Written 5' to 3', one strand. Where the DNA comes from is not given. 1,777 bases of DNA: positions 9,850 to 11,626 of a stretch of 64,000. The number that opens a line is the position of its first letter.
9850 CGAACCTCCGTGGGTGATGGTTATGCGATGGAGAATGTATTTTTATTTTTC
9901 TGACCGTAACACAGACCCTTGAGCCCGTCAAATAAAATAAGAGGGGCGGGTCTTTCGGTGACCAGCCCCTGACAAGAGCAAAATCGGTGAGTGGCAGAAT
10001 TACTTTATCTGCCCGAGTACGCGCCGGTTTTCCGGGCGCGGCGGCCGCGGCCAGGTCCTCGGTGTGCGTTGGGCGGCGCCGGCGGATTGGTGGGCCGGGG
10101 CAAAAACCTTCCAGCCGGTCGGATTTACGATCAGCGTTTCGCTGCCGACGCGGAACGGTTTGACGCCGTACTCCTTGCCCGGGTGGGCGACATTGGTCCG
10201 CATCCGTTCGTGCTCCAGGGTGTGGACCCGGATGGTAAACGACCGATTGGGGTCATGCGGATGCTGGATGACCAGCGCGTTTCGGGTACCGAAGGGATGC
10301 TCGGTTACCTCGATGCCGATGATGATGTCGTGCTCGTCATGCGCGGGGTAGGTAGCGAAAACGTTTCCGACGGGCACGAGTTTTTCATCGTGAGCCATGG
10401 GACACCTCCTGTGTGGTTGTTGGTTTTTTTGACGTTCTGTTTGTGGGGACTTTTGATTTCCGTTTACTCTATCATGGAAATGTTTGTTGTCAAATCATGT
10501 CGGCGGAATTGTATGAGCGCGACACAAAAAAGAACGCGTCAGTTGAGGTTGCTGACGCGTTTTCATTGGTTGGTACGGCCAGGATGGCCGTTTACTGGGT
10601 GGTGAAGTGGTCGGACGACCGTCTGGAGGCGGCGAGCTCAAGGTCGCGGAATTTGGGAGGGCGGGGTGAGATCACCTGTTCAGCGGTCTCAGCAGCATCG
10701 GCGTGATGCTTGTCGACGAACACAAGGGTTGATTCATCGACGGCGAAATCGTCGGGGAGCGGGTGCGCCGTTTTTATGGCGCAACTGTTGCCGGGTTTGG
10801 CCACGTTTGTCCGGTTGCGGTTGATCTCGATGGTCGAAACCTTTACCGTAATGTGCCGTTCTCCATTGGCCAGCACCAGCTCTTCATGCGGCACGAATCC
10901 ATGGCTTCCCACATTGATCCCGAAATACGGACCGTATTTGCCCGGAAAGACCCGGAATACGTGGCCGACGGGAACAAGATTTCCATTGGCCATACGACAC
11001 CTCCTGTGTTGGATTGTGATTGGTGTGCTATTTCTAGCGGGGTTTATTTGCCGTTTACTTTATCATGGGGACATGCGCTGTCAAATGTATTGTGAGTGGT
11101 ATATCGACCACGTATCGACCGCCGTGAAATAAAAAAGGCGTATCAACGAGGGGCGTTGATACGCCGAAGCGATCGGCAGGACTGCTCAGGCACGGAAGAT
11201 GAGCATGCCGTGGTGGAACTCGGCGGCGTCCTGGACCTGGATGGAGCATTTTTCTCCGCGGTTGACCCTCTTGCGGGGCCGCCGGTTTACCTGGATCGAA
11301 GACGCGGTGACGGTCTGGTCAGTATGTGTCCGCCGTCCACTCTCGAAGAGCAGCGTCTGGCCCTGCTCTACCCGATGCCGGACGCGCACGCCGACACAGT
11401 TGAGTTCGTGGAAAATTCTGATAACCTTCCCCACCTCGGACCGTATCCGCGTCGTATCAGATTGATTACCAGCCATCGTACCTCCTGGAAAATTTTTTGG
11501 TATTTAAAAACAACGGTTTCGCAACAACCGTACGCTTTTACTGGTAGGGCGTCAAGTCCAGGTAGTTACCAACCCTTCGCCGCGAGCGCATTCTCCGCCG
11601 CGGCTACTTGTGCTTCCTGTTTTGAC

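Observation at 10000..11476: Three tandem, diverged paralogs of an uncharacterized small protein; two have duplicated near-identical promoter and 5'-UTR blocks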

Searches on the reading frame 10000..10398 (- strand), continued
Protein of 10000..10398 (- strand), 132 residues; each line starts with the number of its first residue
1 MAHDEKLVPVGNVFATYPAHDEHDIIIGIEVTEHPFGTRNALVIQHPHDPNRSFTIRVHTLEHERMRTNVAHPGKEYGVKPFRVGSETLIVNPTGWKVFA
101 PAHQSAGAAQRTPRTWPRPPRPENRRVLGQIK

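Call 57: search_protein_families(library=pfam, alignment_id=A4, max_evalue=1)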
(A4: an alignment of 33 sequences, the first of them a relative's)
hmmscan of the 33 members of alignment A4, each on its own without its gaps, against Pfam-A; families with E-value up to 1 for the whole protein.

A. member 1, P0001 (133 aa): 0 families

B. families by the number of members that match (of 33 scanned): 12 families
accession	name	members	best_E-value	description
PF03144.31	GTP_EFTU_D2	3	0.00029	Elongation factor Tu domain 2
PF25036.2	VPS13_VAB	3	0.052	Vacuolar-sorting associated protein 13, adaptor binding domain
PF25545.1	DUF7924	1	0.027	Domain of unknown function (DUF7924)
PF08548.17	Peptidase_M10_C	1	0.032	Peptidase M10 serralysin C terminal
PF21711.3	DCTN5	1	0.05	Dynactin subunit 5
PF02253.21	PLA1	1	0.083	Phospholipase A1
PF04410.20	Gar1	1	0.1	Gar1/Naf1 RNA binding region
PF10105.14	DUF2344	1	0.13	Uncharacterized protein conserved in bacteria (DUF2344)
PF11506.14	DUF3217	1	0.14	Protein of unknown function (DUF3217)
PF16325.11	Peptidase_U32_C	1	0.15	Peptidase family U32 C-terminal domain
PF19079.5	CFSR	1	0.24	Collagen-flanked surface repeat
PF23760.1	Beta-prop_DCAF12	1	0.28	DDB1- and CUL4-associated factor 12 beta propeller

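Call 60: find_related_loci(query=A6, collection=genome_contigs, flank=5000)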
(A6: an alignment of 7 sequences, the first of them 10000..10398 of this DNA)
Query A6 (132 aa) in genome_contigs; peptide patterns used: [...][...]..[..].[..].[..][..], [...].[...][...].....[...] (x = any residue, [..] = any of these).
36 stretches matched a pattern; 2 encode a relative of the query (tblastn E <= 1e-3); 2 distinct loci.
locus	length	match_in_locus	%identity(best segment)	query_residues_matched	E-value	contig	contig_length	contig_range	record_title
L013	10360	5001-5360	70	7-126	7e-56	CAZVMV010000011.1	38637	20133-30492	MAG TPA_asm: uncultured Gammaproteobacteria bacterium isolate SRP173033_co2_263 genome assembly, contig: NODE_325_length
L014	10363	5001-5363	50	6-130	6e-34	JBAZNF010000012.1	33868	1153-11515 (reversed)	MAG: Patescibacteria group bacterium isolate SO_2017_LW4_60 scaffold_2391_c1_LW137-91_2017, whole genome shotgun sequenc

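Call 70: search_protein_families(library=padloc, proteins=[window:10000-10398:-], max_evalue=1)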
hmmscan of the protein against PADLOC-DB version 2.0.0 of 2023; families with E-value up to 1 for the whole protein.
window:10000-10398:- (132 aa): 0 families

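Call 71: search_protein_families(library=phrogs, proteins=[window:10000-10398:-], max_evalue=1)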
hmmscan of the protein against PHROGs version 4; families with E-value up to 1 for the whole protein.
window:10000-10398:- (132 aa): 0 families

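Call 75: find_encoding_contigs(protein=P0010, flank=5000, max_places=1)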
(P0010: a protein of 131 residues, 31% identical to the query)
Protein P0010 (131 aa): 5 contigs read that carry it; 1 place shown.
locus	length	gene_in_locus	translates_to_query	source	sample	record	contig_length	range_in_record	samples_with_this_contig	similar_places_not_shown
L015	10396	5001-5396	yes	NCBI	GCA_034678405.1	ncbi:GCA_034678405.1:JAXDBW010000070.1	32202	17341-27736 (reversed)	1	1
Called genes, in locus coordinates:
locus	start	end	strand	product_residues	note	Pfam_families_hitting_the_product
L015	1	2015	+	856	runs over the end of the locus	PF00521:DNA_topoisoIV, PF03989:DNA_gyraseA_C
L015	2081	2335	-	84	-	-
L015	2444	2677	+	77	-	-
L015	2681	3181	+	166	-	PF01029:NusB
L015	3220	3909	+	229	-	PF22935:RM44_endonuclase (weak), PF14622:Ribonucleas_3_3, PF00636:Ribonuclease_3, PF00035:dsrm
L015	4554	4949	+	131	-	-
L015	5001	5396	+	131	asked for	-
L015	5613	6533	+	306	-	PF02729:OTCace_N, PF00185:OTCace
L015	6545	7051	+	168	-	PF01948:PyrI, PF02748:PyrI_C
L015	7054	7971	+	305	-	PF01180:DHO_dh, PF03060:NMO (weak)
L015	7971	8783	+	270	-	PF00175:NAD_binding_1 (weak), PF10418:DHODB_Fe-S_bind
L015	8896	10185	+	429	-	PF01979:Amidohydro_1, PF12890:DHOase, PF19799:DUF6282 (faint), PF07969:Amidohydro_3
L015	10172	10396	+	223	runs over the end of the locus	PF00156:Pribosyltran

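Call 76: find_encoding_contigs(protein=P0006, flank=5000, max_places=1)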
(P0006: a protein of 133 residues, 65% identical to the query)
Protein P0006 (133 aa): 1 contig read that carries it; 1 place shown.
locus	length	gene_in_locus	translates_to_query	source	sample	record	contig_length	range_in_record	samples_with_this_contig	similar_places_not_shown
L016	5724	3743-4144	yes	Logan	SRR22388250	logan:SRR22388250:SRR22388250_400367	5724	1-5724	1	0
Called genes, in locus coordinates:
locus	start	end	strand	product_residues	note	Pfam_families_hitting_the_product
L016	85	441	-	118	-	PF00072:Response_reg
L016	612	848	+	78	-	PF01783:Ribosomal_L32p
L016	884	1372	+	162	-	PF01029:NusB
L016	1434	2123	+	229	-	PF22935:RM44_endonuclase, PF14622:Ribonucleas_3_3, PF00636:Ribonuclease_3, PF00035:dsrm, PF22892:DSRM_MRPL44 (weak)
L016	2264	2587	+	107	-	-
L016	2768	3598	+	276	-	PF02163:Peptidase_M50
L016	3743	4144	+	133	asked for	-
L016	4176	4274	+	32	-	-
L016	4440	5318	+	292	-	PF00215:OMPdecase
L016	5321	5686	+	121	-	PF01740:STAS, PF13466:STAS_2 (weak)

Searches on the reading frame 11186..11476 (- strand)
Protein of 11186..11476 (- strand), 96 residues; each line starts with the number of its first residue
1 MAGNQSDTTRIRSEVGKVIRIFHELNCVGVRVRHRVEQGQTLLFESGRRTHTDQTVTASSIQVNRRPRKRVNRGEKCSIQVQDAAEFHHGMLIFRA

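Call 3: search_protein_families(library=pfam, proteins=[window:11186-11476:-], max_evalue=10)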
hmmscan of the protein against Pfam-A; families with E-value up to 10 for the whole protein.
window:11186-11476:- (96 aa): 0 families

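Call 10: search_protein_families(library=ncbifam, proteins=[window:11186-11476:-], max_evalue=10)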
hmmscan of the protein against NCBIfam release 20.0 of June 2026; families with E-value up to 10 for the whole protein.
window:11186-11476:- (96 aa): 1 family
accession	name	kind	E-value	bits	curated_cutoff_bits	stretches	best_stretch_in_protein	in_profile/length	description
NF006999.0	PRK09462.1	equivalog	0.067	12.8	146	1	17-61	54-97/148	ferric iron uptake transcriptional regulator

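Call 36: search_solved_structures(query=A5, max_evalue=10, show_alignments=2)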
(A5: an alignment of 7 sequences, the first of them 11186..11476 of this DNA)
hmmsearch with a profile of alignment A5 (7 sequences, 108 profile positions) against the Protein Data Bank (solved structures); distinct sequences matched with E-value up to 10: 7.
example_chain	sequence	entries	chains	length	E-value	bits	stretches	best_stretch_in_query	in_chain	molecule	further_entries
7tql_1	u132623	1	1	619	0.0049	20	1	26-83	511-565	Eukaryotic translation initiation factor 5B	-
9kn6_5B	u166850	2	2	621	0.0049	20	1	26-83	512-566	Eukaryotic translation initiation factor 5B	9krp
4ujc_AB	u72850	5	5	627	0.0076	19.4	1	26-83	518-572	EIF5B | Eukaryotic translation initiation factor 5B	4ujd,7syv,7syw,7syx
8pj3_0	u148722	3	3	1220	0.0084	19.2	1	26-83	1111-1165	Eukaryotic translation initiation factor 5B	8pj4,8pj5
6woo_1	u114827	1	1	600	0.0098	19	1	25-90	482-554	eIF5B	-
3wbi_A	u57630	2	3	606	0.01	19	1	25-90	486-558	Eukaryotic translation initiation factor 5B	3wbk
6uz7_1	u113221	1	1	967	0.55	13.4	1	48-88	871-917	KLLA0F23265p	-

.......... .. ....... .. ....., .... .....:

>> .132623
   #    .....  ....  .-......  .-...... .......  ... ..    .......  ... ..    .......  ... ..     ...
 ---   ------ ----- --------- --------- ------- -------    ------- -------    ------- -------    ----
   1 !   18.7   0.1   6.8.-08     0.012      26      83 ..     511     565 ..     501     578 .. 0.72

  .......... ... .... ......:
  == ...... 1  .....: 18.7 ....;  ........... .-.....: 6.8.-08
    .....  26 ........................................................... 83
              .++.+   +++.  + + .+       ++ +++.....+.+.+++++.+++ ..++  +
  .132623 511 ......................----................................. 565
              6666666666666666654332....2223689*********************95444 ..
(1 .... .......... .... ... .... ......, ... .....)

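Call 56: search_protein_families(library=pfam, alignment_id=A5, max_evalue=1)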
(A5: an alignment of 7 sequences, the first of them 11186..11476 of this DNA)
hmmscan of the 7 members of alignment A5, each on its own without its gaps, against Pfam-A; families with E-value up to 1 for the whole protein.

A. member 1, window:11186-11476:- (96 aa): 0 families

B. families by the number of members that match (of 7 scanned): 4 families
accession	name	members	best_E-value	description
PF03144.31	GTP_EFTU_D2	2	0.0011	Elongation factor Tu domain 2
PF14578.12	GTP_EFTU_D4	1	0.074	Elongation factor Tu domain 4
PF04326.19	SLFN_AlbA_2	1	0.085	Schlafen, AlbA_2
PF11518.13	DUF3221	1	0.14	Protein of unknown function (DUF3221)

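Call 58: find_homologous_proteins(query=A5, max_evalue=0.001)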
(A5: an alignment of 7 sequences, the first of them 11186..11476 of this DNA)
Query A5 (7 sequences) (96 aa, profile of the alignment): 9 proteins with E <= 0.001 among 423 candidates.
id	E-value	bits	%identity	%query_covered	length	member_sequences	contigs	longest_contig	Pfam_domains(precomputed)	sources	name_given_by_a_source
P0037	1.1e-36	143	27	84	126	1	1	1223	-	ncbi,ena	-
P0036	3.2e-34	135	40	85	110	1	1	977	-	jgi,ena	-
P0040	5.7e-30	121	28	71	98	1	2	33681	-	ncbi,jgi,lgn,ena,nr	ncbi:hypothetical protein KKF61_06055 [Patescibacteria group bacterium]|nr:hypothetical protein [Pat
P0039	1.1e-27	114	30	70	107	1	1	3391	-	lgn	-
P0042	1.3e-27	114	42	96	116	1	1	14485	-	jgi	-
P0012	9.5e-26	108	99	85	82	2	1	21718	-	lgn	-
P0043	4.1e-22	96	26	84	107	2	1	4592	-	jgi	-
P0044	2.1e-21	94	36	90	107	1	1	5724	-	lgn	-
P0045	2.1e-13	68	-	-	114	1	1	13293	-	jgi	jgi:hypothetical protein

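Call 70: search_protein_families(library=padloc, proteins=[window:11186-11476:-], max_evalue=1)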
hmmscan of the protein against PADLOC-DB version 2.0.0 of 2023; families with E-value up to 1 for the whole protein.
window:11186-11476:- (96 aa): 0 families

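Call 71: search_protein_families(library=phrogs, proteins=[window:11186-11476:-], max_evalue=1)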
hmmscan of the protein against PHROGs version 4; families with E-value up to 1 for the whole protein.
window:11186-11476:- (96 aa): 1 family
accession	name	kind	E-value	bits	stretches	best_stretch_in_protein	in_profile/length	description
phrog_38490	-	unknown function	0.23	12.9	1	57-94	40-77/103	-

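Call 73: predict_structure(alignment_id=A8)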
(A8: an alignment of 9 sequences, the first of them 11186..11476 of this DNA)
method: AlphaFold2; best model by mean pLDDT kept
length: 96 residues; sequences in the alignment: 9
mean_pLDDT: 87.3   pTM: 0.76
mean pLDDT of the five models: 87.3, 86.1, 85.3, 85.1, 82.6
residues with pLDDT >= 90: 71; 70-90: 10; 50-70: 6; < 50: 9
segments of 3 or more residues with pLDDT < 50: 1-9
pLDDT, mean of each block of 10 residues (from residue 1): 45 90 96 97 82 89 96 97 92 93
secondary structure, 60 per line:
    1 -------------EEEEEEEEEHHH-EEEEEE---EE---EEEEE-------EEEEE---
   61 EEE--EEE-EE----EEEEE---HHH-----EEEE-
elements in order: E14-22 E27-32 E41-45 E53-57 E61-63 E66-68 E76-80 E92-95

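Call 77: fold_search(model_id=the predicted structure, library=pdb)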
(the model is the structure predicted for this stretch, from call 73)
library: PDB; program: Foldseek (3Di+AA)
matches with E <= 10: 1275; with E <= 0.001: 20
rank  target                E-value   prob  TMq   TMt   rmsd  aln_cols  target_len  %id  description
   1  4he6                  1.2e-04  1.00  0.75  0.80   2.1        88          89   11  Crystal structure of the C-terminal domain of Geobacillus thermoleovorans putative U32 peptidase (released 2012-11-14)
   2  4he5                  1.3e-04  1.00  0.76  0.88   1.8        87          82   13  Crystal structure of the selenomethionine variant of the C-terminal domain of Geobacillus thermoleovorans putative U32 p (released 2012-11-14)
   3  4q7j_B                3.1e-04  1.00  0.71  0.21   2.5        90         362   13  Complex structure of viral RNA polymerase (released 2014-08-27)
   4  2hcj_B                3.1e-04  1.00  0.73  0.23   8.2       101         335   13  Trypsin-modified Elongation Factor Tu in complex with tetracycline (released 2006-10-31)
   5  3mmp_A                3.7e-04  1.00  0.72  0.12   2.4        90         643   13  Structure of the Qb replicase, an RNA-dependent RNA polymerase consisting of viral and host proteins (released 2010-06-09)
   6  5mi8_A                4.4e-04  1.00  0.72  0.20   2.9        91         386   13  Structure of the phosphomimetic mutant of EF-Tu T383E (released 2017-12-20)
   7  1efu_A                7.0e-04  1.00  0.73  0.21   2.0        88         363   14  ELONGATION FACTOR COMPLEX EF-TU/EF-TS FROM ESCHERICHIA COLI (released 1997-01-11)
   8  4r71_A                7.0e-04  1.00  0.72  0.12   2.4        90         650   13  Structure of the Qbeta holoenzyme complex in the P1211 crystal form (released 2015-09-23)
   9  6gaz_BC               7.4e-04  1.00  0.69  0.13   2.9        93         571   16  Unique features of mammalian mitochondrial translation initiation revealed by cryo-EM. This file contains the 28S rib (released 2018-08-08)
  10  5mi9_B                7.4e-04  1.00  0.63  0.18   3.9        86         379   16  Structure of the phosphomimetic mutant of the elongation factor EF-Tu T62E (released 2017-12-20)
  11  4iw3_B                7.8e-04  1.00  0.73  0.20   2.3        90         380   14  Crystal structure of a Pseudomonas putida prolyl-4-hydroxylase (P4H) in complex with elongation factor Tu (EF-Tu) (released 2014-01-29)
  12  1xb2_A                7.8e-04  1.00  0.73  0.21   2.8        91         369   10  Crystal Structure of Bos taurus mitochondrial Elongation Factor Tu/Ts Complex (released 2004-11-23)
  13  1ob2_A                7.8e-04  1.00  0.72  0.19   3.3        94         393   14  E. coli elongation factor EF-Tu complexed with the antibiotic kirromycin, a GTP analog, and Phe-tRNA (released 2004-05-27)
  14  1qzd                  7.8e-04  1.00  0.72  0.19  10.6       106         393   12  EF-Tu.kirromycin coordinates fitted into the cryo-EM map of EF-Tu ternary complex (GDP.Kirromycin) bound 70S ribosome (released 2003-11-04)
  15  9hfo_7                8.3e-04  1.00  0.69  0.15   2.9        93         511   16  Translation-initiation state of human mitochondrial ribosome small subunit (State G) (released 2025-04-23)
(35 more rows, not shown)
